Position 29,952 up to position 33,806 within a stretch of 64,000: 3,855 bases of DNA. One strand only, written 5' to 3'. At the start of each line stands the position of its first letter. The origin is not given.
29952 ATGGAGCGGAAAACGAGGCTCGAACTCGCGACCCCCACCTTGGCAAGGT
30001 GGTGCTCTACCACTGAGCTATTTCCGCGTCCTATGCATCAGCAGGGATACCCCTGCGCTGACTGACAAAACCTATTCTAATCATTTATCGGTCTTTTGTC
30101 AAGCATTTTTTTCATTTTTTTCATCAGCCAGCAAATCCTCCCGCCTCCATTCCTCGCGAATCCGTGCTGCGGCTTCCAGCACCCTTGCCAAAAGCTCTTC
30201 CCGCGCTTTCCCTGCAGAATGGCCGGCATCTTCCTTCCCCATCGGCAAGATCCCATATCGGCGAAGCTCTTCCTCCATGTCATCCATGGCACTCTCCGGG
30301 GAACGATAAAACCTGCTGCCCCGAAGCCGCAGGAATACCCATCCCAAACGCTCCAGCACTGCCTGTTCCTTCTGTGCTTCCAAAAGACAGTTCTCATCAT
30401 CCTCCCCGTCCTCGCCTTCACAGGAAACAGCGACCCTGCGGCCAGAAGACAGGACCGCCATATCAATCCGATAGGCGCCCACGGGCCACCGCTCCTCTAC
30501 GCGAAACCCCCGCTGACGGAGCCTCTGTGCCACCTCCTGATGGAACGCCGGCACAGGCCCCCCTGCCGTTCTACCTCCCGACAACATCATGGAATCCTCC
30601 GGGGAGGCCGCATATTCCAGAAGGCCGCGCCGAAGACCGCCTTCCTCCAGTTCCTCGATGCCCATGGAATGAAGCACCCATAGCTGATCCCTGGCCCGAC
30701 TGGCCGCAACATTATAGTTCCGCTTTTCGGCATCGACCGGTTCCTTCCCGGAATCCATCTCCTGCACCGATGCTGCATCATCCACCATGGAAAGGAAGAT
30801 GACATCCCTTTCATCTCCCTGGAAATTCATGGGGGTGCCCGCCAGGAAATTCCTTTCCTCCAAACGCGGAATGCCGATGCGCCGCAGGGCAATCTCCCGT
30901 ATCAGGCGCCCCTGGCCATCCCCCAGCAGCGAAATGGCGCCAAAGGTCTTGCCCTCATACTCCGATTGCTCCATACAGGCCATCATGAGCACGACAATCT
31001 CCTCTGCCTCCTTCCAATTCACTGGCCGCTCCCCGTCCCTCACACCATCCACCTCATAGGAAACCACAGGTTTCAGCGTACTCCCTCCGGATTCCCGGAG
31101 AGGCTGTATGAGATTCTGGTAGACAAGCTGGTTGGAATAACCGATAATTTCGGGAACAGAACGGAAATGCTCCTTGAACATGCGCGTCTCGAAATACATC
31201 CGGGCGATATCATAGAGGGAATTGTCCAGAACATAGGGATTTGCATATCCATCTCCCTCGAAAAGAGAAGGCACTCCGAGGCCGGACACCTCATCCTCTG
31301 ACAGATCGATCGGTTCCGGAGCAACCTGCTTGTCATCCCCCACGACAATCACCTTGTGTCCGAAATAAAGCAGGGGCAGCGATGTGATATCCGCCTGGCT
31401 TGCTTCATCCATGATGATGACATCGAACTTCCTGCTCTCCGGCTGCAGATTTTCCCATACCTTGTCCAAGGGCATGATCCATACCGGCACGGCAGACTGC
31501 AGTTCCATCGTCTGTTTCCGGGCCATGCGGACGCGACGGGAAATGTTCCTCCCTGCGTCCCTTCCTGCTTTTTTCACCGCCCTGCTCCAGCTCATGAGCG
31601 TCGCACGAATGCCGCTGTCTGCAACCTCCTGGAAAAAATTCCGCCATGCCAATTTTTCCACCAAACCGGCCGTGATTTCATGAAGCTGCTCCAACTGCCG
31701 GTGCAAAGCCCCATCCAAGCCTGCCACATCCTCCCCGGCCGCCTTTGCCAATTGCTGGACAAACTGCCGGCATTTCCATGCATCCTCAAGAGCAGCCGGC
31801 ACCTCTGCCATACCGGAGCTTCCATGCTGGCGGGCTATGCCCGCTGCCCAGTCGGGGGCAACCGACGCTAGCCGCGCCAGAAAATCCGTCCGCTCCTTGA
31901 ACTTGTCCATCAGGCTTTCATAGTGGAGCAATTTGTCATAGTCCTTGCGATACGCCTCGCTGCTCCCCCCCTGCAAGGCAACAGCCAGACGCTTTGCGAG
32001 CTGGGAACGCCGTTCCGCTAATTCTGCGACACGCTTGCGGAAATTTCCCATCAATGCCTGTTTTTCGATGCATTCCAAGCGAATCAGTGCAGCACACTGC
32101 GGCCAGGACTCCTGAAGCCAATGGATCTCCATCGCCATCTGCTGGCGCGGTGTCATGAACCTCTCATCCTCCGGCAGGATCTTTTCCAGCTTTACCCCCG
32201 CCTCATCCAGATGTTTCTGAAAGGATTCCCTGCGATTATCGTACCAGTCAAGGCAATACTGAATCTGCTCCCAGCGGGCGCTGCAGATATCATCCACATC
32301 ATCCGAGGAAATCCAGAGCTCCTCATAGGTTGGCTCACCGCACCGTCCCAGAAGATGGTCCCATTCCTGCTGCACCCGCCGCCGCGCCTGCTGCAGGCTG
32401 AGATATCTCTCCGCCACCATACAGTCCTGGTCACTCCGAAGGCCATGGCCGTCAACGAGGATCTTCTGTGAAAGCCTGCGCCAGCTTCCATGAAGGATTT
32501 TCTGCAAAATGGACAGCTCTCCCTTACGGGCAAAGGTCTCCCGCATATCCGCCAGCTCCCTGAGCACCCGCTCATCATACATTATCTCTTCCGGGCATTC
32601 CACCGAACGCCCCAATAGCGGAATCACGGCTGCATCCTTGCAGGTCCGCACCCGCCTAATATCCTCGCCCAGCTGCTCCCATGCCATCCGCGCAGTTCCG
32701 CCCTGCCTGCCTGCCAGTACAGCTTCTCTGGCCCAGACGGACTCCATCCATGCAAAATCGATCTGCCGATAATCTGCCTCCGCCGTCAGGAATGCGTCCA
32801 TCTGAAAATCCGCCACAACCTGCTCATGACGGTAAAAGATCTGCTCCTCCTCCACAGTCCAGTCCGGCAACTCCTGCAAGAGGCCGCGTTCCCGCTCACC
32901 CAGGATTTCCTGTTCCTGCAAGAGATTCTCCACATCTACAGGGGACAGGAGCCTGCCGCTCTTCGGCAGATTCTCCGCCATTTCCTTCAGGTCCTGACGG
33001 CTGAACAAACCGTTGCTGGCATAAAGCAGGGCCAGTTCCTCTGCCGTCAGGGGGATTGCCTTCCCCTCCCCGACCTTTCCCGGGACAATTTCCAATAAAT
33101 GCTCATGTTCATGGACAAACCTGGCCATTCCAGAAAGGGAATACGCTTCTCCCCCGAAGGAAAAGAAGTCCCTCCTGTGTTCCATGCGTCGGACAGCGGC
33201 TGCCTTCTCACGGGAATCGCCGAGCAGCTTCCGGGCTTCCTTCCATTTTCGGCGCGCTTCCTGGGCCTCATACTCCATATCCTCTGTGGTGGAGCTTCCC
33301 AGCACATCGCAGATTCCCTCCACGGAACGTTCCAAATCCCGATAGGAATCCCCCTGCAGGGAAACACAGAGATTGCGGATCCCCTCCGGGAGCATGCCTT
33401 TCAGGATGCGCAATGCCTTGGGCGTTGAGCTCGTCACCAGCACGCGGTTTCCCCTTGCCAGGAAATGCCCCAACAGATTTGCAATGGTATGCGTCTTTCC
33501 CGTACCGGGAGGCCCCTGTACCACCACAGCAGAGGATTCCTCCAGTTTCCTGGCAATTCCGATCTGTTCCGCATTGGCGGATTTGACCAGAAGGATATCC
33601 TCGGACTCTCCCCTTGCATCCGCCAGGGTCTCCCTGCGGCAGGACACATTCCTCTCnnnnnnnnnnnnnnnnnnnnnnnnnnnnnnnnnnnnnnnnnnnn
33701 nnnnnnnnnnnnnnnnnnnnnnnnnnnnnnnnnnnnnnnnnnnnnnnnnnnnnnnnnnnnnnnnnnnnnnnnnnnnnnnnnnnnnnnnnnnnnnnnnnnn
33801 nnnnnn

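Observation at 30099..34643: Giant SF1 helicase fused to a Vsr/DUF559-like nuclease fold, with an unusually long insert inside the helicase core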

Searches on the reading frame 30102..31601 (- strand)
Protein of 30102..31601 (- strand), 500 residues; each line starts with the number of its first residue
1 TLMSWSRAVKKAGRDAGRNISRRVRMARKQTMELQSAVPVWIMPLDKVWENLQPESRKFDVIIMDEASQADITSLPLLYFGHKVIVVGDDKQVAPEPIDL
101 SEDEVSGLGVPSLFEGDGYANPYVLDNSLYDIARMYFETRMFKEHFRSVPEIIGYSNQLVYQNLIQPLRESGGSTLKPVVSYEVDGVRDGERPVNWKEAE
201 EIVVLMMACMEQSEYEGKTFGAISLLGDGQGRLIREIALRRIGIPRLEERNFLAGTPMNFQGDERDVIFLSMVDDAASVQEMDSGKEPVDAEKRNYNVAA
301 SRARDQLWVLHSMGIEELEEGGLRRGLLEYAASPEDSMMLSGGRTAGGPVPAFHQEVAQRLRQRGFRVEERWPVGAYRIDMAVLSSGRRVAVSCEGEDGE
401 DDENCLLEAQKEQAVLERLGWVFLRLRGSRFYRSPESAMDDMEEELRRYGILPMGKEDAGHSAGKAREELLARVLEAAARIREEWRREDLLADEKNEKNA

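Call 91: search_dna_similar(query=window:30102-31601:-, collection=plasmids, mode=protein, max_rows=40, max_evalue=1e-10, rows=spread)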
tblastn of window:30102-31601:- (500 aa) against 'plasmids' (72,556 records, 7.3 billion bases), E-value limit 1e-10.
Records with a match: 426; places in all: 426; records where one place covers at least 80% of the query: 393.
Best place of each record, by identity: <60% 426.
By first word of the organism name: Klebsiella 229; Ralstonia 93; Acinetobacter 24; Rhizobium 13; Raoultella 10; Variovorax 5; Vibrio 5; Streptomyces 4; Sphingobium 4; Paracoccus 4; and 27 more.
By predicted mobility (MOB-suite, as given by PLSDB): conjugative 198; mobilizable 115; non-mobilizable 113.
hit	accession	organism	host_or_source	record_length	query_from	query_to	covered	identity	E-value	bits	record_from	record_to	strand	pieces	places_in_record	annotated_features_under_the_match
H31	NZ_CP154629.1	Acetoanaerobium noterae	cell culture,Sludge of a digestion ...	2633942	2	452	90%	43.5%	6e-108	360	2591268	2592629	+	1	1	none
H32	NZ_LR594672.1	Variovorax sp. PBL-E5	linuron-contaminated soil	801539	1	455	91%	34.7%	2e-55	207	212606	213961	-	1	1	AAA domain-containing protein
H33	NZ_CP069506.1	Acinetobacter pittii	-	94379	1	453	91%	34.6%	6e-58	214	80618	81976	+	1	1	AAA domain-containing protein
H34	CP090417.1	Acinetobacter johnsonii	mixed culture,soil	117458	2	453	90%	34.6%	4e-57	212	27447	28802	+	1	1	AAA domain-containing protein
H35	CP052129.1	Ralstonia solanacearum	tomato,cell culture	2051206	3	440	88%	25.4%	4e-18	96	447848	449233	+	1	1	none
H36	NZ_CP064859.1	Vibrio europaeus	shellfish hatchery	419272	18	458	88%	25.0%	1e-15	88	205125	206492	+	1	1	hhe: DUF4011 domain-containing anti-phage protein Hhe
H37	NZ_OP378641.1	Klebsiella michiganensis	-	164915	21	448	86%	25.5%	1e-15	88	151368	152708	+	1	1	DUF3320 domain-containing protein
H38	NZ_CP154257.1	Raoultella planticola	male,sputum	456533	21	448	86%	25.5%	1e-15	88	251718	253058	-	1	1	DUF3320 domain-containing protein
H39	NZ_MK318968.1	Rhizobium rhizogenes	-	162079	39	448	82%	26.2%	2e-15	87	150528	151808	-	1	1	DUF3320 domain-containing protein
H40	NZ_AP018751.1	Klebsiella pneumoniae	Homo sapiens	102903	39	452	83%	25.8%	1e-13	82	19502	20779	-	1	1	hhe: DUF4011 domain-containing anti-phage protein Hhe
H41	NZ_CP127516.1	Klebsiella pneumoniae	Homo sapiens,blood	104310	39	452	83%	25.8%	1e-13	82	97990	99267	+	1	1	hhe: DUF4011 domain-containing anti-phage protein Hhe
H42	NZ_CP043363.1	Klebsiella pneumoniae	Homo sapiens,culture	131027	39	452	83%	25.8%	1e-13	82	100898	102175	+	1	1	hhe: DUF4011 domain-containing anti-phage protein Hhe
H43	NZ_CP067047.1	Klebsiella pneumoniae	Homo sapiens,blood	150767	39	452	83%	25.8%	1e-13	82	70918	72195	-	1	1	hhe: DUF4011 domain-containing anti-phage protein Hhe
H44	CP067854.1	Klebsiella pneumoniae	Homo sapiens,wound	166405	39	452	83%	25.8%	1e-13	82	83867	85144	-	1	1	DUF4011 domain-containing protein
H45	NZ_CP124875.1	Klebsiella pneumoniae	Homo sapiens,urine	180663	39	452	83%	25.8%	1e-13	82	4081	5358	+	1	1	hhe: DUF4011 domain-containing anti-phage protein Hhe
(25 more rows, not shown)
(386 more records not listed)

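Call 92: get_annotated_region(hit=H40, flank=6000)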
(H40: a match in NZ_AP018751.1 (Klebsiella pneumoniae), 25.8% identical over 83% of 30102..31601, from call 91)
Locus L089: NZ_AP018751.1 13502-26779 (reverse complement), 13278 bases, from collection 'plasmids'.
description: Klebsiella pneumoniae strain KP64 plasmid pKP6401, complete sequence
organism: Klebsiella pneumoniae (NCBI taxid 573)
taxonomy: Bacteria; Pseudomonadota; Gammaproteobacteria; Enterobacterales; Enterobacteriaceae; Klebsiella; Klebsiella pneumoniae
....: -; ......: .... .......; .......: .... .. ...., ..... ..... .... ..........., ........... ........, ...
typing (MOB-suite, as given by PLSDB): conjugative; replicon IncFIB; relaxase MOBF,MOBF; mating-pair formation MPF_F
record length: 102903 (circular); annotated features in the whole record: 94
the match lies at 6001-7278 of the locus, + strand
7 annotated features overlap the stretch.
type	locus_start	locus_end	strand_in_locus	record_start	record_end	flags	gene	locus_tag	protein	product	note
CDS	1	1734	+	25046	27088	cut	-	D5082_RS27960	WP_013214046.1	DUF262 domain-containing protein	-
CDS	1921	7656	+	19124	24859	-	hhe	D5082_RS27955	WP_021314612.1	DUF4011 domain-containing anti-phage protein Hhe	GO:0051607 - defense response to virus [Evidence IEA]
CDS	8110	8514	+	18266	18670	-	-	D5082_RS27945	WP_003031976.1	transposase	GO:0006313 - DNA transposition [Evidence IEA]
CDS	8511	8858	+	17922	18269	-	tnpB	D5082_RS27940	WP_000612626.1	IS66 family insertion sequence element accessory protein TnpB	-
CDS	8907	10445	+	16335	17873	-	-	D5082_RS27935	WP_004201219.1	IS66-like element ISKpn24 family transposase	GO:0006313 - DNA transposition [Evidence IEA]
CDS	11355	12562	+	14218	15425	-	-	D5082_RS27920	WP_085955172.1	IS3 family transposase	-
CDS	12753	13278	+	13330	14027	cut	-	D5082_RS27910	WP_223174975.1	IS1 family transposase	-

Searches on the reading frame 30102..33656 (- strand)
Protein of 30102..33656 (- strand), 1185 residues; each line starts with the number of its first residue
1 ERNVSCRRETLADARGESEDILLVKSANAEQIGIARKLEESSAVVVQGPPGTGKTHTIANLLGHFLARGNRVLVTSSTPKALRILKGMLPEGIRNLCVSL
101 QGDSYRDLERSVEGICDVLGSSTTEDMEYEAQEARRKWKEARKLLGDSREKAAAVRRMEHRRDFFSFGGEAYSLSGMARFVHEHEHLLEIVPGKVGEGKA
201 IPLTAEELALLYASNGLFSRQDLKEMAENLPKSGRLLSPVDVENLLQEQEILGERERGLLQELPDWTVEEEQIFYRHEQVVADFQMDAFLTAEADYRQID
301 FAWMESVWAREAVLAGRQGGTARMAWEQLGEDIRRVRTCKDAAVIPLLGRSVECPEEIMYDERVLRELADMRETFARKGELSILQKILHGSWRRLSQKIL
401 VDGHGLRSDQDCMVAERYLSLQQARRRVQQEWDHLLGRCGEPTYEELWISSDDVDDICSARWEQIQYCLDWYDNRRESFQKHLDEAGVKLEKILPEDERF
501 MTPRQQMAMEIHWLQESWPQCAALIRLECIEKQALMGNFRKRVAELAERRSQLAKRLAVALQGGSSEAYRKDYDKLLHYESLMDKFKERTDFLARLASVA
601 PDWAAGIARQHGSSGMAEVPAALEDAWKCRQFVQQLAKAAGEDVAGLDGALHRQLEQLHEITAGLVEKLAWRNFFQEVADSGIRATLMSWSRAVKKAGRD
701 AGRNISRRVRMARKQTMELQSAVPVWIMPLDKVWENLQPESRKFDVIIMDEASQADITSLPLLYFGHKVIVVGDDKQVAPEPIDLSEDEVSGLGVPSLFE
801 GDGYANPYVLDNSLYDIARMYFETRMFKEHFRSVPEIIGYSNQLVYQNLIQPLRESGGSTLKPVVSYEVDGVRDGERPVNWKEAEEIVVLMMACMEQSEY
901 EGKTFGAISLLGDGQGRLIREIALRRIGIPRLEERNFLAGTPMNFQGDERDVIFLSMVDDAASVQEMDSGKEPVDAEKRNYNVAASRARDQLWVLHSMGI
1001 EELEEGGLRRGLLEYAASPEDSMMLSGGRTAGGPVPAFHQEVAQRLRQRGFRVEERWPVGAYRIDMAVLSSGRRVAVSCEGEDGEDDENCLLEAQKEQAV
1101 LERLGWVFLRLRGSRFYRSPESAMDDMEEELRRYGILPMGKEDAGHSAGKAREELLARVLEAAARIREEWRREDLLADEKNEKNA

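Call 57: predict_structure(alignment_id=A3)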
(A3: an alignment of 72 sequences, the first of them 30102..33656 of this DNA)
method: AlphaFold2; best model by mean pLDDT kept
length: 1185 residues; sequences in the alignment: 72
mean_pLDDT: 86.6   pTM: 0.65
mean pLDDT of the five models: 86.6, 86.4, 83.9, 83.6, 82.5
residues with pLDDT >= 90: 533; 70-90: 565; 50-70: 65; < 50: 22
segments of 3 or more residues with pLDDT < 50: 1-5, 794-804, 968-970, 1028-1030
pLDDT, mean of each block of 10 residues (from residue 1): 52 85 88 91 93 92 95 91 88 90 76 89 93 96 91 87 89 93 92 91 92 89 85 81 81 85 85 87 89 87 85 90 91 92 86 86 86 85 80 88 88 91 92 91 90 90 91 87 89 72 86 88 89 80 75 86 83 87 89 94 91 88 92 89 75 90 95 90 86 82 77 84 91 88 94 89 93 89 67 50 56 88 91 93 93 84 94 83 95 97 96 93 96 96 89 86 55 79 94 93 88 92 64 76 93 88 89 89 70 86 89 92 93 88 65 94 96 88 81
secondary structure, 60 per line:
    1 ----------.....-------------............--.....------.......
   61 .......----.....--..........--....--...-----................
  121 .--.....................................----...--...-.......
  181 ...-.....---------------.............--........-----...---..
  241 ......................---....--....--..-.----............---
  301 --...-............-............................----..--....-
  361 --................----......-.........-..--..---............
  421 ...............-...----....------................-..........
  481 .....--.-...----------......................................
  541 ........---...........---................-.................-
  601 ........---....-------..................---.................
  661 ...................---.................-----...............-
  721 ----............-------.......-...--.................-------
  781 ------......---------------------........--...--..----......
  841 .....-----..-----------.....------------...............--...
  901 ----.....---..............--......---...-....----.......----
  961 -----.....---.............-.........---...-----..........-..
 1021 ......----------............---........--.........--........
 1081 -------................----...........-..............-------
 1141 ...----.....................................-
elements in order (helices of 4 or more, strands of 3 or more residues): H11-15 H29-40 E43-47 H54-67 E72-76 H79-88 H91-94 E97-99 H105-121 H124-160 E165-167 E170-172 H174-183 H185-189 H205-217 H220-227 H239-262 E266-269 E272-275 H286-297 H307-318 H320-347 H356-359 H363-378 H383-388 H390-398 H409-435 H444-447 H454-469 H471-485 H503-548 H552-562 H566-581 H583-599 H601-608 H612-615 H623-640 H644-679 H683-699 H705-719 E725-729 H730-736 E744-750 H757-765 E766-773 H787-792 H814-821 E824-826 H835-845 E864-868 H881-895 E905-909 H913-926 H929-934 E938-940 H942-945 E950-956 H966-970 H974-986 E988-996 H1008-1017 H1019-1026 H1037-1048 E1052-1059 E1062-1070 E1073-1080 H1088-1103 E1108-1112 H1113-1118 H1120-1133 H1148-1184

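Call 59: fold_search(model_id=the predicted structure, library=pdb)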
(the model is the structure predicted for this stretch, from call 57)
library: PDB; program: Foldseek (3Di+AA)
matches with E <= 10: 668; with E <= 0.001: 66
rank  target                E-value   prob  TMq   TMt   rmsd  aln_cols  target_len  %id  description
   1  8ftm_A                2.0e-11  1.00  0.21  0.34  26.8       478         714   21  Setx-ssRNA-ADP-SO4 complex (released 2023-10-25)
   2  8ftm_B                5.1e-11  1.00  0.21  0.32  25.3       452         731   22  Setx-ssRNA-ADP-SO4 complex (released 2023-10-25)
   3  9qwn_A                1.9e-10  1.00  0.22  0.31  13.1       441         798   16  Human UPF1 in complex with the histone stem loop RNA (released 2025-12-03)
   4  5mzn                  2.4e-10  1.00  0.21  0.34   5.6       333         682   22  Helicase Sen1 (released 2017-04-19)
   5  2wjv_B                3.0e-10  1.00  0.22  0.33  12.5       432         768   17  Crystal structure of the complex between human nonsense mediated decay factors UPF1 and UPF2 (released 2009-07-07)
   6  8ram_O                3.3e-10  1.00  0.21  0.35   6.8       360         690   19  Structure of Sen1 bound RNA Polymerase II pre-termination complex (released 2024-10-30)
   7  5z56_Q                4.1e-10  1.00  0.20  0.18  18.6       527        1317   15  cryo-EM structure of a human activated spliceosome (mature Bact) at 5.1 angstrom. (released 2018-09-19)
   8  8rao_O                4.3e-10  1.00  0.20  0.33   9.0       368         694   20  Structure of Sen1-ADP.BeF3-RNA complex (released 2024-10-30)
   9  6ff7_U                5.1e-10  1.00  0.20  0.18  18.6       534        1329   15  human Bact spliceosome core structure (released 2019-03-13)
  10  4pj3                  5.4e-10  1.00  0.20  0.18  18.6       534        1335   15  Structural insight into the function and evolution of the spliceosomal helicase Aquarius, Structure of Aquarius in compl (released 2015-01-21)
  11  5eaw_A                5.6e-10  1.00  0.20  0.22   6.6       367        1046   18  Crystal structure of Dna2 nuclease-helicase (released 2015-11-18)
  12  5xjc_Q                5.6e-10  1.00  0.20  0.18  18.6       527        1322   15  Cryo-EM structure of the human spliceosome just prior to exon ligation at 3.6 angstrom (released 2017-07-05)
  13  8rd3_A                6.1e-10  1.00  0.21  0.37   5.4       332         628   17  Crystal structure of Saccharomyces cerevisiae Nmd4 protein bound to Upf1 helicase domain (released 2024-08-14)
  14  8ro0_Q                6.1e-10  1.00  0.20  0.18  31.5       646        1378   16  Structure of the C. elegans Intron Lariat Spliceosome primed for disassembly (ILS') (released 2024-08-07)
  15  8xi2_Q                8.0e-10  1.00  0.19  0.18  31.4       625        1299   16  Cryo-EM structure of the Chlamydomonas C* complex (released 2024-10-09)
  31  9l5t_Y                4.5e-09  1.00  0.20  0.18  18.8       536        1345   14  Cryo-EM structure of the thermophile spliceosome (state B*Q2) (released 2025-03-12)
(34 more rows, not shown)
